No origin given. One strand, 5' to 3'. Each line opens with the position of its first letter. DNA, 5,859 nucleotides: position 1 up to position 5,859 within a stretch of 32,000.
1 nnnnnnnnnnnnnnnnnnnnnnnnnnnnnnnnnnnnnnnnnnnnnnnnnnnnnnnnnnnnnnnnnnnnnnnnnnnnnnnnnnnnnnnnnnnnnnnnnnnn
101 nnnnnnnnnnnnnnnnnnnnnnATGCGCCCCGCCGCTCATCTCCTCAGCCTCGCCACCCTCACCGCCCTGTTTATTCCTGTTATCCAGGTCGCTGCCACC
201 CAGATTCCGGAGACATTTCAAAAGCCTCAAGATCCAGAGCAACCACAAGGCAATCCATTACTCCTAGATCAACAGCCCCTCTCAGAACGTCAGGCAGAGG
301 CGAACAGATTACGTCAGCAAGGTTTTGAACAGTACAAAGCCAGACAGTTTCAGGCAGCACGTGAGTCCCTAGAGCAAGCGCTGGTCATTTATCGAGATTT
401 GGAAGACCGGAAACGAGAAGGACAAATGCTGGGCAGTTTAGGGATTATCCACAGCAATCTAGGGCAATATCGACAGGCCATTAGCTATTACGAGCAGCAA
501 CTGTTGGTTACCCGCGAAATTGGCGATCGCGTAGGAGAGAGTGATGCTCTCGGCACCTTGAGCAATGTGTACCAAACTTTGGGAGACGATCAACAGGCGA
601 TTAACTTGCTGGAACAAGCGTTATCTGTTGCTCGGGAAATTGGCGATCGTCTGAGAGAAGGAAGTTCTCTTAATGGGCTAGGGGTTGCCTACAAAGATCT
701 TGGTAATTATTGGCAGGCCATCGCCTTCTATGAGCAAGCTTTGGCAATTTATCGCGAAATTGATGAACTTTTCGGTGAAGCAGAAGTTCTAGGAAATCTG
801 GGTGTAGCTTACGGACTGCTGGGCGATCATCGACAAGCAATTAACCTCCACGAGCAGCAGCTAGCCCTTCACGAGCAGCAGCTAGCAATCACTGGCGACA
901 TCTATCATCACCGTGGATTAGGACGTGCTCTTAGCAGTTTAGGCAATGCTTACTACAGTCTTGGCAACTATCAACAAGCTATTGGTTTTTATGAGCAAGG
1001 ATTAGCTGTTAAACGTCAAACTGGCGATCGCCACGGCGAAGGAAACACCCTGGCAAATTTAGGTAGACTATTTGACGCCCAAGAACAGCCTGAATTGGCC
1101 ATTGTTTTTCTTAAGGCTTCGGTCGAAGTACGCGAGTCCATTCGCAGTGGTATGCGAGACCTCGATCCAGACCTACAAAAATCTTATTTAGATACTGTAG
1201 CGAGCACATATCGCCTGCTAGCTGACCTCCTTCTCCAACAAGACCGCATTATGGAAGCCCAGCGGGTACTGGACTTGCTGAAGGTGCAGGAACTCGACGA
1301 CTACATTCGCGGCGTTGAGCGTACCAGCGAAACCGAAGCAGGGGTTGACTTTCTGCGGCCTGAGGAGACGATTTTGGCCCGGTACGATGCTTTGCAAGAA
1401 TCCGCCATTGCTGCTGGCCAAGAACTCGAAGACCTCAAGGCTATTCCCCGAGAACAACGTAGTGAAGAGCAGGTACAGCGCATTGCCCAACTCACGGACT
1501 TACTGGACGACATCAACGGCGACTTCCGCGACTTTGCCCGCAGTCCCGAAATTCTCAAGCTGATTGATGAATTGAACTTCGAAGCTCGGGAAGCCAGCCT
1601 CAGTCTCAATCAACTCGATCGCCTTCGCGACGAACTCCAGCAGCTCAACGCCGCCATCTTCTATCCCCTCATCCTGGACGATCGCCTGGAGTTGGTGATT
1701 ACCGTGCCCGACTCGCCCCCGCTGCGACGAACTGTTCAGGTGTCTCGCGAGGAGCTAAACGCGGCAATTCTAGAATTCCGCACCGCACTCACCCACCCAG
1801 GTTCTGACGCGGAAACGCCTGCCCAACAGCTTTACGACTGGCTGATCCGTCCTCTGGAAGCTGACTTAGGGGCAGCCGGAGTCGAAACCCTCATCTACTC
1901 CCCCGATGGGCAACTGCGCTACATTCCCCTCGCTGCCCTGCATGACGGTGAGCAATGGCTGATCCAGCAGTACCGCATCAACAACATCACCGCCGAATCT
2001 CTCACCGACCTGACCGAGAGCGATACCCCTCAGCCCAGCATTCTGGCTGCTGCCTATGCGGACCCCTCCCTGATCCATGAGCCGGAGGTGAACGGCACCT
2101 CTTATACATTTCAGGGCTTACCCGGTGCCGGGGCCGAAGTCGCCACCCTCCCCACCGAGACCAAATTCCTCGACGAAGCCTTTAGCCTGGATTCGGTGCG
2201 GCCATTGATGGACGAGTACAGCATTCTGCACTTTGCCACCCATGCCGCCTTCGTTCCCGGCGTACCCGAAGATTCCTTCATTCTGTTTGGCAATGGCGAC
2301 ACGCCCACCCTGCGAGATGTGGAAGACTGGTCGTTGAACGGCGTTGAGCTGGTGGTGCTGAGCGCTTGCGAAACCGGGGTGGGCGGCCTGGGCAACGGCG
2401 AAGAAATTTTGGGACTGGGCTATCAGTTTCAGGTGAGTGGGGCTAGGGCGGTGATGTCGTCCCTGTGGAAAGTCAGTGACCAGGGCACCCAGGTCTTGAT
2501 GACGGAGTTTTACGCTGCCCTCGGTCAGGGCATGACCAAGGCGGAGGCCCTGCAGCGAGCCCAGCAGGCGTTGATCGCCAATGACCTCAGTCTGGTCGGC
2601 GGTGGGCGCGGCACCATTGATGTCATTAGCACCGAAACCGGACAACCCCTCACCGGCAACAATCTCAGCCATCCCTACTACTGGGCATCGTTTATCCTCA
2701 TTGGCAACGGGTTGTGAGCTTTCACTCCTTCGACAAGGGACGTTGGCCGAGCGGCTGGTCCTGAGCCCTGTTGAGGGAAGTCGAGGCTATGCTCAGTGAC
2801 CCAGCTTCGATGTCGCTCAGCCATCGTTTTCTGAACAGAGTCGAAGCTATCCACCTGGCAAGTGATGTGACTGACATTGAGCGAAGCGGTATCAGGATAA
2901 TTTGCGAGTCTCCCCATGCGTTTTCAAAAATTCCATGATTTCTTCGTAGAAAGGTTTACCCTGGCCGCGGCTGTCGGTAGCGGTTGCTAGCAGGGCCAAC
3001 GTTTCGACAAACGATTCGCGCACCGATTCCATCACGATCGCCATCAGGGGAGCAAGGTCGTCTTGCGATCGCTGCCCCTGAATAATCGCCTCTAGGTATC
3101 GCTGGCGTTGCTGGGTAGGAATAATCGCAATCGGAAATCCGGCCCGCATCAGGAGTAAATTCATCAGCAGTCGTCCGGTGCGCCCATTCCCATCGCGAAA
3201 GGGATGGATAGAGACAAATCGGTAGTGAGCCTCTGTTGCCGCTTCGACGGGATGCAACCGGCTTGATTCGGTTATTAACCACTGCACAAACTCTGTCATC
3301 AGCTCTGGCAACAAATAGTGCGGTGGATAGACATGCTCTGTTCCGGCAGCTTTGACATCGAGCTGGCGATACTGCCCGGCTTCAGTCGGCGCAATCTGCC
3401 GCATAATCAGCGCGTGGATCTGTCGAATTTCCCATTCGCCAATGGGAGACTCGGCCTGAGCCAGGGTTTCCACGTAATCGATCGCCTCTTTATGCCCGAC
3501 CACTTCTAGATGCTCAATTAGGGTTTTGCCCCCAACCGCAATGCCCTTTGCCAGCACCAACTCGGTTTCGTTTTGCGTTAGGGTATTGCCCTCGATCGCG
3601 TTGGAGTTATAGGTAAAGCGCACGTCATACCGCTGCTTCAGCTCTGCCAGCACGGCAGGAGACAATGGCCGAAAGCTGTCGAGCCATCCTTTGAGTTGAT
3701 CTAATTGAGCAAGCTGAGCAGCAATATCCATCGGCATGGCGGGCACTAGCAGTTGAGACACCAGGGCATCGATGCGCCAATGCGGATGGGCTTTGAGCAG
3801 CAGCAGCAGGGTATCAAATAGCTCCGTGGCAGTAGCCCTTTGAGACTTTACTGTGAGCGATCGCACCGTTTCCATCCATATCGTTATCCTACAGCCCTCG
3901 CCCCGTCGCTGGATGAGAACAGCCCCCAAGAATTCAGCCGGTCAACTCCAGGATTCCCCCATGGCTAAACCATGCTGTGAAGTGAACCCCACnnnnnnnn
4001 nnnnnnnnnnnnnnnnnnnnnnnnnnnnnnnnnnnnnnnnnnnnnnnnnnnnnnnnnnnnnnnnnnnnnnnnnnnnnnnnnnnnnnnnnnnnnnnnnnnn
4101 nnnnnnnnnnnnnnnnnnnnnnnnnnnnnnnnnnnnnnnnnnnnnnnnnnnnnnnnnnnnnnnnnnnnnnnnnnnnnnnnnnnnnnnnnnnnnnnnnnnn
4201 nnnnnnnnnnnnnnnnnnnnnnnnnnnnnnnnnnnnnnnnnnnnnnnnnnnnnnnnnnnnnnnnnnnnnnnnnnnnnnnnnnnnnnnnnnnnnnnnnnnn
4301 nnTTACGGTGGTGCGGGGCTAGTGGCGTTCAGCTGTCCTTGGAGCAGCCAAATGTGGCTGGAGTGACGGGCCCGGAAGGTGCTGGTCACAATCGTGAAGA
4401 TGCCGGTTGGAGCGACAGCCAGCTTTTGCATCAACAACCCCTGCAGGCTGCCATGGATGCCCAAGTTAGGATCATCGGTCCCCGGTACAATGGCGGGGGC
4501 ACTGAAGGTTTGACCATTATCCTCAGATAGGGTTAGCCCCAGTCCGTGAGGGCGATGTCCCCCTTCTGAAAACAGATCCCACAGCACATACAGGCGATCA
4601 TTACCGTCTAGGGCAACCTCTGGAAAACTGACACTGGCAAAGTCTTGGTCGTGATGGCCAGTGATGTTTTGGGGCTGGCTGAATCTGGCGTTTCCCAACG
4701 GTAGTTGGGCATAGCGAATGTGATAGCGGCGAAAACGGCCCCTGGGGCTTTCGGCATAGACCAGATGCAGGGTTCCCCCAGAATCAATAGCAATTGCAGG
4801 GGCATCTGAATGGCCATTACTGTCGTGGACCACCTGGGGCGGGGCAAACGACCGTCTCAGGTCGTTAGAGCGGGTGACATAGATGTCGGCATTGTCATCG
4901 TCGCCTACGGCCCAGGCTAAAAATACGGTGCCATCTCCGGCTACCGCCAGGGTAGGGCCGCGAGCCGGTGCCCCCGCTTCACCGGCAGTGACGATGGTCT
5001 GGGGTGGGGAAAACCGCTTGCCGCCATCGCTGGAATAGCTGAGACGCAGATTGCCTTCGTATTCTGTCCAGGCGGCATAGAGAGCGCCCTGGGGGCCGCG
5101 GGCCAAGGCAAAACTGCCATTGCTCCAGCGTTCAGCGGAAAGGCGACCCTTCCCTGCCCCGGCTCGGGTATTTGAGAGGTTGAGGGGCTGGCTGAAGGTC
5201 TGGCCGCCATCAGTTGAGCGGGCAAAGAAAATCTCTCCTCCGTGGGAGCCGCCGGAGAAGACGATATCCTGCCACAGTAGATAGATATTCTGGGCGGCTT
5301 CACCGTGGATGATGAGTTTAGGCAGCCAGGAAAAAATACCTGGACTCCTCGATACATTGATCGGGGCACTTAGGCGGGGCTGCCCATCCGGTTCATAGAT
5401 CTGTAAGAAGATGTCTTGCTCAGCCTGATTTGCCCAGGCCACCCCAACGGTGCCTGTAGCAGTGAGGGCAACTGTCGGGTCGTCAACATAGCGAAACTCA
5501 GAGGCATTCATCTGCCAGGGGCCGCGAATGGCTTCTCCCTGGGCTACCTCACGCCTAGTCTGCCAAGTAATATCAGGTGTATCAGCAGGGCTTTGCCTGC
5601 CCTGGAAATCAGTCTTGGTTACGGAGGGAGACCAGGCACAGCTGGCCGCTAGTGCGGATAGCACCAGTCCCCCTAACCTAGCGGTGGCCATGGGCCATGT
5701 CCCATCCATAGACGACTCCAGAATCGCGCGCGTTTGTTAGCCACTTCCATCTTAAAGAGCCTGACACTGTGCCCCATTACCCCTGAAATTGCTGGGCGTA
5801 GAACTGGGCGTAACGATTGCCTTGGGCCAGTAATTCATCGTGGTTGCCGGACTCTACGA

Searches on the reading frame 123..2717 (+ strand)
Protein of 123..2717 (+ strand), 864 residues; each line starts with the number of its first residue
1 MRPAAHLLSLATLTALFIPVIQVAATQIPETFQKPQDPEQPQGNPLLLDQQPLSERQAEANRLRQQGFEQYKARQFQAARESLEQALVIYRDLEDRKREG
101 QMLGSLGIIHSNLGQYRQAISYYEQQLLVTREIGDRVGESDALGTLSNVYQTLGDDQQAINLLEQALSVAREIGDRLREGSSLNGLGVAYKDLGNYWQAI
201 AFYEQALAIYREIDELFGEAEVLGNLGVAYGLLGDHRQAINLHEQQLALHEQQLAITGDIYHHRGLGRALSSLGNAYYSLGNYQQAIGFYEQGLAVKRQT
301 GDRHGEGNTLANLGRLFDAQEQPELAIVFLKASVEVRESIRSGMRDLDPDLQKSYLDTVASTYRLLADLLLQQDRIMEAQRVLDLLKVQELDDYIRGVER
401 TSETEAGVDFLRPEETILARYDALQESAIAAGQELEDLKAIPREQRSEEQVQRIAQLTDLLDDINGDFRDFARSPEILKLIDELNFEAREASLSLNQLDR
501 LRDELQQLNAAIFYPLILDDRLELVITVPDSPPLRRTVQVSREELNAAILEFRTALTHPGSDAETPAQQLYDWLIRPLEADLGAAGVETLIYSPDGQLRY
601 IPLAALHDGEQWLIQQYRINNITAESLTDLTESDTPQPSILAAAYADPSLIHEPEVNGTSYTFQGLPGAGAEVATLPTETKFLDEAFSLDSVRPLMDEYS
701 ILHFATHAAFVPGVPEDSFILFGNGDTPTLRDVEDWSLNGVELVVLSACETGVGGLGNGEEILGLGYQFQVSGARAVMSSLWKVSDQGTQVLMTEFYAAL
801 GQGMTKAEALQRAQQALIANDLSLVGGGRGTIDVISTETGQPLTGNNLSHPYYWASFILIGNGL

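Call 109: search_protein_families(library=pfam, proteins=[window:123-2717:+], max_evalue=0.00001)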
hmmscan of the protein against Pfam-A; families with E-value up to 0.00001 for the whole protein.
window:123-2717:+ (864 aa): 12 families
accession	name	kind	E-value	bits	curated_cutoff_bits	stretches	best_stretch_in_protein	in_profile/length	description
PF12770.12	CHAT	-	1.7e-65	221.8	24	1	566-862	3-289/289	CHAT domain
PF13424.12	TPR_12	-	2.7e-54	181.7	30.1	5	142-212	5-77/77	Tetratricopeptide repeat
PF13176.12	TPR_7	-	1.1e-33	112.8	27.9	1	269-303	1-35/36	Tetratricopeptide repeat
PF00515.34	TPR_1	-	3.3e-30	103.1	27.8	2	182-210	3-31/34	Tetratricopeptide repeat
PF13374.12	TPR_10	-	4e-25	87.5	27.5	0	181-213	3-35/42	Tetratricopeptide repeat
PF13181.12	TPR_8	-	2.4e-24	83.8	25.7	0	182-211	3-32/34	Tetratricopeptide repeat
PF07719.23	TPR_2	-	1.4e-21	75.2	27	0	268-295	2-29/34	Tetratricopeptide repeat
PF24885.1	TPR_NPHP3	-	3.5e-09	36.8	100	0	87-212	45-173/239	Nephrocystin-3 TPR domain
PF10579.15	Rapsyn_N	-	3.6e-08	33.8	23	0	56-135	2-78/80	Rapsyn N-terminal myristoylation and linker region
PF14559.12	TPR_19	-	2.5e-07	31.3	25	0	114-169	5-54/68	Tetratricopeptide repeat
PF14938.12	SNAP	-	9.2e-07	29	25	0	59-125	73-140/282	Soluble NSF attachment protein, SNAP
PF13428.12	TPR_14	-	7.7e-06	26.5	23.5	0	270-295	4-29/44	Tetratricopeptide repeat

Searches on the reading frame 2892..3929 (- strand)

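Call 109: search_protein_families(library=pfam, proteins=[window:2892-3929:-], max_evalue=0.00001)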
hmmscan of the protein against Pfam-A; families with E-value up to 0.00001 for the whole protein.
window:2892-3929:- (345 aa): 1 family
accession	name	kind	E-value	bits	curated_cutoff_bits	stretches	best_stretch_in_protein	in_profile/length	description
PF02661.23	Fic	-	1.4e-24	87.2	24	1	165-260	4-93/93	Fic/DOC family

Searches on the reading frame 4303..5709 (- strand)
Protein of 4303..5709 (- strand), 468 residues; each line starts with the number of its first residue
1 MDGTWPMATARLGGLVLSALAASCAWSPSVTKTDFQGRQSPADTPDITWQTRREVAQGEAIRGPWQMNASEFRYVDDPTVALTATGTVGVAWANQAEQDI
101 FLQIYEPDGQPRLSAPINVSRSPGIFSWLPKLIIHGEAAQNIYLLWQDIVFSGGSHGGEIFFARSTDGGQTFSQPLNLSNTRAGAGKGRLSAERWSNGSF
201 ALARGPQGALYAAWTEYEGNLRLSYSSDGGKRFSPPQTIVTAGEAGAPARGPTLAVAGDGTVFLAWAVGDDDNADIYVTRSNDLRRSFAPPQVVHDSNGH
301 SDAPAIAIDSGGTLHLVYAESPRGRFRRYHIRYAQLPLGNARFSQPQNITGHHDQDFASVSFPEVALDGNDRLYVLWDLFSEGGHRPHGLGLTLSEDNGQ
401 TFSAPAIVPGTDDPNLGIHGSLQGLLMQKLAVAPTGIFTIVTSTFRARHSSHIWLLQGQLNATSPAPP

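Call 109: search_protein_families(library=pfam, proteins=[window:4303-5709:-], max_evalue=0.00001)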
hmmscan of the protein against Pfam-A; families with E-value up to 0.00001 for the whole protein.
window:4303-5709:- (468 aa): 1 family
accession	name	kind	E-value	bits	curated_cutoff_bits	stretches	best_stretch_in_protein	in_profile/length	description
PF13088.12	BNR_2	-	9.1e-09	35.5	31.4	0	210-315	175-276/277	BNR repeat-like domain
